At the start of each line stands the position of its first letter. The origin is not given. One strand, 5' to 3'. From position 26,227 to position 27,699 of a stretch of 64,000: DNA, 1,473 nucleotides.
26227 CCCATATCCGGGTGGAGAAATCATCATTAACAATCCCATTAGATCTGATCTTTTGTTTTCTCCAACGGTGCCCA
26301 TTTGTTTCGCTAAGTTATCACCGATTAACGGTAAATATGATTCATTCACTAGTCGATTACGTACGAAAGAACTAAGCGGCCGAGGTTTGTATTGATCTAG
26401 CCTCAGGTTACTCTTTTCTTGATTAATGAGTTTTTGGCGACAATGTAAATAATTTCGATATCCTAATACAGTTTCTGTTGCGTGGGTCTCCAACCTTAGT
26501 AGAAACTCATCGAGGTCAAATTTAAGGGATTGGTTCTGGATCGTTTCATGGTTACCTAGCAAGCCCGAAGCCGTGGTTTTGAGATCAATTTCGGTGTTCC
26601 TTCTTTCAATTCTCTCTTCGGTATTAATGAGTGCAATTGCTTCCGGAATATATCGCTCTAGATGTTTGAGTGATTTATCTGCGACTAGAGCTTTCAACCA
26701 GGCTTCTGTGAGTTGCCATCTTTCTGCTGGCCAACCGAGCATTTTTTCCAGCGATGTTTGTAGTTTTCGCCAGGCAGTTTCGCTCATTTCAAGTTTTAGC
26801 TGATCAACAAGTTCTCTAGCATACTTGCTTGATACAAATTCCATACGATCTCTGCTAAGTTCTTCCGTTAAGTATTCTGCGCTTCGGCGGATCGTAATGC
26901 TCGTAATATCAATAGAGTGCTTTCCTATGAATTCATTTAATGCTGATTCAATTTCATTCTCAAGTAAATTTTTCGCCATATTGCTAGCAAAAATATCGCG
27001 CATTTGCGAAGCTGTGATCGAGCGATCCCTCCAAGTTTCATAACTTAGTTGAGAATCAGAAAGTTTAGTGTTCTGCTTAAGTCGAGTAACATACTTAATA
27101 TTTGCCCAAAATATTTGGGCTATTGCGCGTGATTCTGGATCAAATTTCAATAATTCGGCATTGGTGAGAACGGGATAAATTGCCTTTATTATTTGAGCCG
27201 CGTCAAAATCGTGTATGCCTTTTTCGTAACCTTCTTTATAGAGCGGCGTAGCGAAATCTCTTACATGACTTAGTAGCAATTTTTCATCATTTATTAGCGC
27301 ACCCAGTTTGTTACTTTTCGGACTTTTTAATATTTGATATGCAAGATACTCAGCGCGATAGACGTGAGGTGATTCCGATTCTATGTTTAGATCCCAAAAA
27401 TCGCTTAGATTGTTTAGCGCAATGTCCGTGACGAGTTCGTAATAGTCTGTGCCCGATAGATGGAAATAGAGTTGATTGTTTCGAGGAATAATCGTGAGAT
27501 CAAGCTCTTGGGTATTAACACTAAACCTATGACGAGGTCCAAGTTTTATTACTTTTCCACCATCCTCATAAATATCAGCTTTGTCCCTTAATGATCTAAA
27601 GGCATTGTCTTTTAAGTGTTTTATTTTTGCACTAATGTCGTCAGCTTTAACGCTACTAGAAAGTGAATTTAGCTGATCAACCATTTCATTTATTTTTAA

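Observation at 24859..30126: Giant 1755-aa protein: N-terminal beta-rich domain, ~800-aa coiled coil and C-terminal AAA_5 ATPase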

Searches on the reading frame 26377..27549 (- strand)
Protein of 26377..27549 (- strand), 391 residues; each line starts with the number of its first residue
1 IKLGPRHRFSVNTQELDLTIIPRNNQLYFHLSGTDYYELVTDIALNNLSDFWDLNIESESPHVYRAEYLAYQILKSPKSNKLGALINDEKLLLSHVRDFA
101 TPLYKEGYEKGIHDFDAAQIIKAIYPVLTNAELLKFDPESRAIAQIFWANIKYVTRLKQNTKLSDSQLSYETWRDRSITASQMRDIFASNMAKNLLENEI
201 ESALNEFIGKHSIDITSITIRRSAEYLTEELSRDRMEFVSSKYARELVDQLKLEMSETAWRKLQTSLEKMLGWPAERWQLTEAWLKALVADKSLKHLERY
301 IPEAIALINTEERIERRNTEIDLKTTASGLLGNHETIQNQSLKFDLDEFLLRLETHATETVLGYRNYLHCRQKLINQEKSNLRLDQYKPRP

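Call 93: search_solved_structures(query=A7, max_evalue=10)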
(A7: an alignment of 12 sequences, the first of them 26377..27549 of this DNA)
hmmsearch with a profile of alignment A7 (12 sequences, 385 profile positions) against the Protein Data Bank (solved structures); distinct sequences matched with E-value up to 10: 0.

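Call 94: search_protein_families(library=pfam, alignment_id=A7, max_evalue=1)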
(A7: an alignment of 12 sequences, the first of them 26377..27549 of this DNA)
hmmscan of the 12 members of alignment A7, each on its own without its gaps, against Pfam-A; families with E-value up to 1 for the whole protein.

A. member 1, window:26377-27549:- (391 aa): 0 families

B. families by the number of members that match (of 12 scanned): 3 families
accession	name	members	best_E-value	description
PF13531.11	SBP_bac_11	1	0.045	Bacterial extracellular solute-binding protein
PF09619.16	YscW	1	0.085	Type III secretion system lipoprotein chaperone (YscW)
PF01916.23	DS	1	0.31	Deoxyhypusine synthase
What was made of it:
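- Tried and rejected: Pfam scans of its 12 members gave nothing credible (calls 93, 94).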
